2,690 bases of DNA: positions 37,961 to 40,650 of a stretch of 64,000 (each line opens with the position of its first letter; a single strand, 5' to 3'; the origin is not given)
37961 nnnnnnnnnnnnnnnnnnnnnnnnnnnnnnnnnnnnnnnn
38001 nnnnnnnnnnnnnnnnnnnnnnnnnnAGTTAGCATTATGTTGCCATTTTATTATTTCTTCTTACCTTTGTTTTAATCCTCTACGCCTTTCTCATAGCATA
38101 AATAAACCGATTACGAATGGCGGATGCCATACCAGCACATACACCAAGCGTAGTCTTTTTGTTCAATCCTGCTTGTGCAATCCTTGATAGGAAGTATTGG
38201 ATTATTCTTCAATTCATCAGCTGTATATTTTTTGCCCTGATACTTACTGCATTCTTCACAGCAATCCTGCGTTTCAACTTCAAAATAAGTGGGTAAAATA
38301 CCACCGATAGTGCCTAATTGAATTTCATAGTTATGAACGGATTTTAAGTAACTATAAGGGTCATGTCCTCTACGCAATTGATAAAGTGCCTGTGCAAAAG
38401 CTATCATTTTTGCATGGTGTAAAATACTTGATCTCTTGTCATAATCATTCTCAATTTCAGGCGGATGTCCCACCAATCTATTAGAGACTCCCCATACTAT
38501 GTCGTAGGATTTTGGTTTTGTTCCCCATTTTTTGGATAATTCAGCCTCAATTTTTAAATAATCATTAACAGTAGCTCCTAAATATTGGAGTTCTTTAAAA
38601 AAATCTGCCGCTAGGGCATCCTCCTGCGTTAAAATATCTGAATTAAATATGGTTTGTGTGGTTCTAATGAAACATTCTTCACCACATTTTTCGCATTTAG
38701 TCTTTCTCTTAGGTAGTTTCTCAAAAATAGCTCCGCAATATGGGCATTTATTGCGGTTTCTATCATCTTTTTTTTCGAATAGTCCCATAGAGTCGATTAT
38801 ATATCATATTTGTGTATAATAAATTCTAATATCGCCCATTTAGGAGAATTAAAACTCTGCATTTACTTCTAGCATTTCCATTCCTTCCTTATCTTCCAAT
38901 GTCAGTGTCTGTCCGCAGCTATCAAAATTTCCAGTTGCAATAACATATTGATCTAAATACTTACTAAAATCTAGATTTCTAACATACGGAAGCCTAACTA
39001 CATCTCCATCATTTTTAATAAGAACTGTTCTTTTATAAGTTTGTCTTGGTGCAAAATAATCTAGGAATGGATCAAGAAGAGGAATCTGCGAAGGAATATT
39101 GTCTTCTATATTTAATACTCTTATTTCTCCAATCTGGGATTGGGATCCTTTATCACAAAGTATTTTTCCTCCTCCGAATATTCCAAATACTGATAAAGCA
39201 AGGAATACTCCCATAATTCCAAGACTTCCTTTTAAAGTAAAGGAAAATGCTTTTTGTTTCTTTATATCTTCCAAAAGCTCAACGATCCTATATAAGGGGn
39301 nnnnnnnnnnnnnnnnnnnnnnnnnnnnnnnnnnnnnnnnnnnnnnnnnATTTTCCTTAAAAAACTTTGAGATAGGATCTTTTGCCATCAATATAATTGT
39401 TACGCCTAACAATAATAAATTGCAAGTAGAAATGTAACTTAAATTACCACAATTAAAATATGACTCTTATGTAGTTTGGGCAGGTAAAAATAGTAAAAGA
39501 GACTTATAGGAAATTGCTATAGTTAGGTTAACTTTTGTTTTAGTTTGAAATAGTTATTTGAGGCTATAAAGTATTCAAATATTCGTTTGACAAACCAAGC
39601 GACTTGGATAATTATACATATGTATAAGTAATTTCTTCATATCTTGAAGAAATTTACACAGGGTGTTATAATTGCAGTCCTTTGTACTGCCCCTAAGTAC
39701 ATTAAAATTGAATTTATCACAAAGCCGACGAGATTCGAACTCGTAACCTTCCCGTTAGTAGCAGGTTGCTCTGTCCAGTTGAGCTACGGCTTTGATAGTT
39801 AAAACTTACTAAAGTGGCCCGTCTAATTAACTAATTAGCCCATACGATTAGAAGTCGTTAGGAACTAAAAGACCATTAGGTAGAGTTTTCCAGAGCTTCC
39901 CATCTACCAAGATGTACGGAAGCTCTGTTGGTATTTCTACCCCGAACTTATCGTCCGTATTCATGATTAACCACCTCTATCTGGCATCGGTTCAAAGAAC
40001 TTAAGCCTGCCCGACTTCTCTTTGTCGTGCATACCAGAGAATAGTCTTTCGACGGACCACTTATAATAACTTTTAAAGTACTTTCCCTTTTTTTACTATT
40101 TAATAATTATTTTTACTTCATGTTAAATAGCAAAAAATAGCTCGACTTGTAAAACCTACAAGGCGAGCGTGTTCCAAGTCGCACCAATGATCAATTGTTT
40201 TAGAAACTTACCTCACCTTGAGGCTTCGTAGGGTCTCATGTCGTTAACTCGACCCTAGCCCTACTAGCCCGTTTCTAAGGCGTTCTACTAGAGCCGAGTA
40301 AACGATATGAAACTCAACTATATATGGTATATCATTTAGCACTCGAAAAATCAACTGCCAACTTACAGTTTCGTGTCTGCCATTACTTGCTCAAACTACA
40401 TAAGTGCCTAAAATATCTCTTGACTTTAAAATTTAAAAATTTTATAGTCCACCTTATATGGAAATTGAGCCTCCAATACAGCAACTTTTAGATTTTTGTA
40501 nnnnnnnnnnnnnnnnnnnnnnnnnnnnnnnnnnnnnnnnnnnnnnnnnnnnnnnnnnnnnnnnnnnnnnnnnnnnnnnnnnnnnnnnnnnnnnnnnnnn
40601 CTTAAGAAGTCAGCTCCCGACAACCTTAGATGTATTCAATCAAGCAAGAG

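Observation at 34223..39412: Large DUF4011-SF1 helicase-DUF559 nuclease gene with Zn-ribbon and membrane-protein neighbours on the 3' side of a tRNA: candidate defence or integrated module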

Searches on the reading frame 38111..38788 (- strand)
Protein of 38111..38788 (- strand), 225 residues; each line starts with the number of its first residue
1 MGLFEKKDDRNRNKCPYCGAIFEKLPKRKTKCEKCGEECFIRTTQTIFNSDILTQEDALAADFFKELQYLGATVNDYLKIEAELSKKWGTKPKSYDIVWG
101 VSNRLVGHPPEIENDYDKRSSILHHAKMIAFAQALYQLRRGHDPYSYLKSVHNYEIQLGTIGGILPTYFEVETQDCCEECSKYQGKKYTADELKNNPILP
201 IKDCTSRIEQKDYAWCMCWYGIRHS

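Call 7: search_protein_families(library=pfam, proteins=[window:38111-38788:-], max_evalue=0.01)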
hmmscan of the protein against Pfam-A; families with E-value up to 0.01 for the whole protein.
window:38111-38788:- (225 aa): 1 family
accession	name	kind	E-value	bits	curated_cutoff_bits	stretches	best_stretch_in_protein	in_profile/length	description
PF05191.20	ADK_lid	-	0.00066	19.9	26.6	1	15-42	4-34/36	Adenylate kinase, active site lid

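Call 8: search_protein_families(library=padloc, proteins=[window:38111-38788:-], max_evalue=0.01)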
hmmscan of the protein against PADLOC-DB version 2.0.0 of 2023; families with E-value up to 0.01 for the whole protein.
window:38111-38788:- (225 aa): 0 families

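Call 13: search_protein_families(library=ncbifam, proteins=[window:38111-38788:-], max_evalue=0.01)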
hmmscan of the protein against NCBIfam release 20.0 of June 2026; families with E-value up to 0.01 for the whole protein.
window:38111-38788:- (225 aa): 0 families

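Call 50: find_homologous_proteins(query=window:38111-38788:-, max_evalue=0.001)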
Query window:38111-38788:- (225 aa): 13 proteins with E <= 0.001 among 85 candidates.
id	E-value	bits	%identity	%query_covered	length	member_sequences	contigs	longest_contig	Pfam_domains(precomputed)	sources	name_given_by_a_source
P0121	6.4e-156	535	100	100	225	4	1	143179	-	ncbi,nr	ncbi:MAG: hypothetical protein HY344_00570 [Candidatus Levybacteria bacterium]|nr:hypothetical prote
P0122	5.7e-123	427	79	100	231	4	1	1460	-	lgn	-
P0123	9.3e-114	397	73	100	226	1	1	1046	-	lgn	-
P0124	2.1e-111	389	72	100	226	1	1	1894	-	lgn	-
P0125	2.3e-101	356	68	98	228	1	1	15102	-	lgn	-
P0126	1.3e-99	350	76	84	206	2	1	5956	-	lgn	-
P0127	2.1e-85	304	64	94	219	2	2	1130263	-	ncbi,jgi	ncbi:MAG: hypothetical protein WCV81_03235 [Microgenomates group bacterium]|jgi:hypothetical protein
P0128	3.0e-80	287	80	68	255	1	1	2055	-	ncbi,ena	-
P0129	1.5e-77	278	56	94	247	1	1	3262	-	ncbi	-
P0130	2.5e-73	264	52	96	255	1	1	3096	-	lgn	-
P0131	9.2e-71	256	71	68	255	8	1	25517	-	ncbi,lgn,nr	ncbi:MAG: hypothetical protein Q7R31_04565 [Candidatus Levybacteria bacterium]|nr:hypothetical prote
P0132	3.4e-67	244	69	68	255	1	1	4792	-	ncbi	-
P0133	9.6e-45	171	38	98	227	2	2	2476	-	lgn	-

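Call 51: find_encoding_contigs(protein=P0127, flank=8000, max_places=1)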
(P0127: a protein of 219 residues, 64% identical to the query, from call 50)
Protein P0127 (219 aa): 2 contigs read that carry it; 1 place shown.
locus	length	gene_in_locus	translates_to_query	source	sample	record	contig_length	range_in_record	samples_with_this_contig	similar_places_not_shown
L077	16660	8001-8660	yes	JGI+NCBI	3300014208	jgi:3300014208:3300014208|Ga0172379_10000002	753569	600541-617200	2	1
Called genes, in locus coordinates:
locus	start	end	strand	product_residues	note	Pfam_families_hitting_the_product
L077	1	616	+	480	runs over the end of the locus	PF00239:Resolvase, PF07508:Recombinase (weak), PF13408:Zn_ribbon_recom (weak)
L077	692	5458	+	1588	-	PF13195:DUF4011, PF01443:Viral_helicase1 (faint), PF13086:AAA_11, PF13245:AAA_19 (faint), PF13086:AAA_11 (weak), PF13087:AAA_12, PF18741:MTES_1575, PF11784:DUF3320, +1 more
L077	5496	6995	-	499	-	PF11074:DUF2779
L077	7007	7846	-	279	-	PF12705:PDDEXK_1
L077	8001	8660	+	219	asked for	-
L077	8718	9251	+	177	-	-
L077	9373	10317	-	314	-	-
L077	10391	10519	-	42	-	-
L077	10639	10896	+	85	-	-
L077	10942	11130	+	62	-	PF26604:CBU_0592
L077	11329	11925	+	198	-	-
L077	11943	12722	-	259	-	PF13814:Replic_Relax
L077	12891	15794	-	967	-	PF26449:DUF8128, PF01935:DUF87 (weak), PF10412:TrwB_AAD_bind (faint), PF12696:TraG-D_C (faint)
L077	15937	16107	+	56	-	-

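Call 52: find_encoding_contigs(protein=P0131, flank=8000, max_places=1)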
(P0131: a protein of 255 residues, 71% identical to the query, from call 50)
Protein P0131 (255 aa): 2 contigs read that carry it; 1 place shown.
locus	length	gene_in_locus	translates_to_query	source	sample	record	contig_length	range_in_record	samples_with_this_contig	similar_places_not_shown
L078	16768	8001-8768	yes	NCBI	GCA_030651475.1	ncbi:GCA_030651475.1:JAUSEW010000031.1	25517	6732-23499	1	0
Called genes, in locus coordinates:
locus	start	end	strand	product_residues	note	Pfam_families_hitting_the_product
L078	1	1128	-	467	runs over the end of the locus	PF01134:GIDA, PF03486:HI0933_like (faint), PF07992:Pyr_redox_2, PF12831:FAD_oxidored (weak), PF13738:Pyr_redox_3, PF00070:Pyr_redox, PF02852:Pyr_redox_dim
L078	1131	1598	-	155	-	-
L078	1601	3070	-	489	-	-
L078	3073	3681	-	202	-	-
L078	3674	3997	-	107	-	PF01022:HTH_5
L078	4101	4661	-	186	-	-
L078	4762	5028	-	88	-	PF21840:DUF6899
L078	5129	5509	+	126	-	PF01687:Flavokinase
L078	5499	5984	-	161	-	PF00885:DMRL_synthase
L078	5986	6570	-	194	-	PF00677:Lum_binding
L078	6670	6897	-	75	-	-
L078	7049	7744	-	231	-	-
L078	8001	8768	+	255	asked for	-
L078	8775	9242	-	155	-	-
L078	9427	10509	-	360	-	PF03979:Sigma70_r1_1, PF00140:Sigma70_r1_2, PF04542:Sigma70_r2, PF04539:Sigma70_r3, PF04545:Sigma70_r4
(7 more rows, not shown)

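Call 54: find_encoding_contigs(protein=P0125, flank=8000, max_places=1)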
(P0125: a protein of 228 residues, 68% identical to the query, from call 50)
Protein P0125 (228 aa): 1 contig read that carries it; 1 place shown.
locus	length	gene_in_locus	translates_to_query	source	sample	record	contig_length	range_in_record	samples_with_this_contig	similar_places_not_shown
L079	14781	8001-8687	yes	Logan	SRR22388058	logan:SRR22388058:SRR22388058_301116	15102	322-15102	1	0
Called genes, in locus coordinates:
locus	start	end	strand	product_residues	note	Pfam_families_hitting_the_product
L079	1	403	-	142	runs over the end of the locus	PF18914:DUF5666 (weak)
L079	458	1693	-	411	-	PF12704:MacB_PCD, PF02687:FtsX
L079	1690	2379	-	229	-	PF02463:SMC_N (faint), PF00005:ABC_tran, PF13304:AAA_21 (faint)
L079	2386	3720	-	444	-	PF25919:BSH_CusB (faint), PF25917:BSH_RND (weak), PF25973:BSH_CzcB (faint), PF25990:Beta-barrel_YknX, PF25967:RND-MFP_C, PF25975:CzcB_C, PF25989:YknX_C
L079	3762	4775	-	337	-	PF00512:HisKA, PF02518:HATPase_c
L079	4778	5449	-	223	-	PF00072:Response_reg, PF00486:Trans_reg_C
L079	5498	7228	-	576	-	PF00227:Proteasome (weak)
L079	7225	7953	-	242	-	-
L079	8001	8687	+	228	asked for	-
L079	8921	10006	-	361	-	-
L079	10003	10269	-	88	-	-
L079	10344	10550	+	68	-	PF13560:HTH_31, PF12844:HTH_19, PF13443:HTH_26, PF01381:HTH_3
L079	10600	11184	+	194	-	-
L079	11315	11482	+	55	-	-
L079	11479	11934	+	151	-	-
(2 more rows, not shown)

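Call 82: search_protein_families(library=phrogs, proteins=[window:38111-38788:-], max_evalue=0.001)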
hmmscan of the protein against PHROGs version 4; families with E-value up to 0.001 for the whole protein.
window:38111-38788:- (225 aa): 0 families

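Call 90: find_homologous_proteins(query=L077:692-1651:+, max_evalue=0.00001)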
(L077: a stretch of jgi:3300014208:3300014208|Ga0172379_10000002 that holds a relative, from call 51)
Query L077:692-1651:+ (320 aa): 56 proteins with E <= 0.00001 among 2486 candidates.
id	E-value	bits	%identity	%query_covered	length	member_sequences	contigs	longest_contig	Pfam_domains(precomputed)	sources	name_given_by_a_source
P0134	4.7e-132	458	81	80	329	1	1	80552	PF13195.12,PF13086.13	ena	-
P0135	5.6e-132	458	73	91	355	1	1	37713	PF13195.12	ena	-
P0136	2.6e-95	337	55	95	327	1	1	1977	PF13195.12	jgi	-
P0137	1.0e-92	329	54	95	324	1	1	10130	PF13195.12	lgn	-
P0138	2.3e-92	328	52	94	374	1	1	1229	PF13195.12,PF13086.13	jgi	jgi:hypothetical protein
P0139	2.8e-92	327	53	95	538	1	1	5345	PF13195.12,PF13086.13,PF13191.13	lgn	-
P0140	3.6e-89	317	49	96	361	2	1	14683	PF13195.12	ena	-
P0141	4.3e-89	317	49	94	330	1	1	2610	PF13195.12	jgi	jgi:hypothetical protein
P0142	3.9e-88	314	51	98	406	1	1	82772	PF13195.12,PF13086.13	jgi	jgi:hypothetical protein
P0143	1.5e-87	312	48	98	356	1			PF13195.12,PF13086.13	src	-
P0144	2.9e-87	311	48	97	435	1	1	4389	PF13195.12,PF13086.13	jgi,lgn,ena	-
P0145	1.3e-86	309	50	96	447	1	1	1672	PF13195.12,PF13086.13,PF14237.12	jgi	jgi:hypothetical protein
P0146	2.1e-86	308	49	95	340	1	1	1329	PF13195.12,PF13086.13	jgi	jgi:hypothetical protein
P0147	2.2e-86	308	47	99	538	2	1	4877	PF13195.12,PF13086.13,PF13191.13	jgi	jgi:hypothetical protein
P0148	2.3e-86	308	49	94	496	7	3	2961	PF13195.12,PF13086.13,PF13191.13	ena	-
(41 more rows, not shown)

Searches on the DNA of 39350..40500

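Call 15: search_rna_families(source=window, start=39350, end=40500, threshold=evalue, max_evalue=1)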
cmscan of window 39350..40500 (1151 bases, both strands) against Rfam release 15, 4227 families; matches with E-value up to 1: 3.
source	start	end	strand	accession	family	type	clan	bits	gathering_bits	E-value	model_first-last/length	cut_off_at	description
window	39720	39793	-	RF00005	tRNA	Gene; tRNA;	CL00001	58.3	29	9.5e-12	1-71/71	no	tRNA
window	39719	39793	+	RF04354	Plastid-ycf2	Cis-reg;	-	25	65.7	0.015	1-75/75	no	Plastid-ycf2 5UTR RNA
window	39895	39923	+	RF01350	CRISPR-DR41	Gene; CRISPR;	-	21.2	36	0.24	1-29/29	no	CRISPR RNA direct repeat element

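Call 86: search_rna_families(source=window, start=39790, end=40460, threshold=evalue, max_evalue=10)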
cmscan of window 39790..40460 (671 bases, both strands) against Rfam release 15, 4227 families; matches with E-value up to 10: 4.
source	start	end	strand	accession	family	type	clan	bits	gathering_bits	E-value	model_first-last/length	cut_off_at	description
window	40201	40441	+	RF02159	PART1_1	Gene; lncRNA;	-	22.8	65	0.75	1-218/218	no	Prostate androgen-regulated transcript 1 conserved region 1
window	39895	39923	+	RF01350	CRISPR-DR41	Gene; CRISPR;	-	21.2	36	0.14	1-29/29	no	CRISPR RNA direct repeat element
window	40326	40379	-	RF00436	UnaL2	Cis-reg;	-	17.5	55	2.5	1-54/54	no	UnaL2 LINE 3' element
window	40095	40171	+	RF00561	SNORA40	Gene; snRNA; snoRNA; HACA-box;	-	17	51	3.1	1-128/128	no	Small nucleolar RNA SNORA40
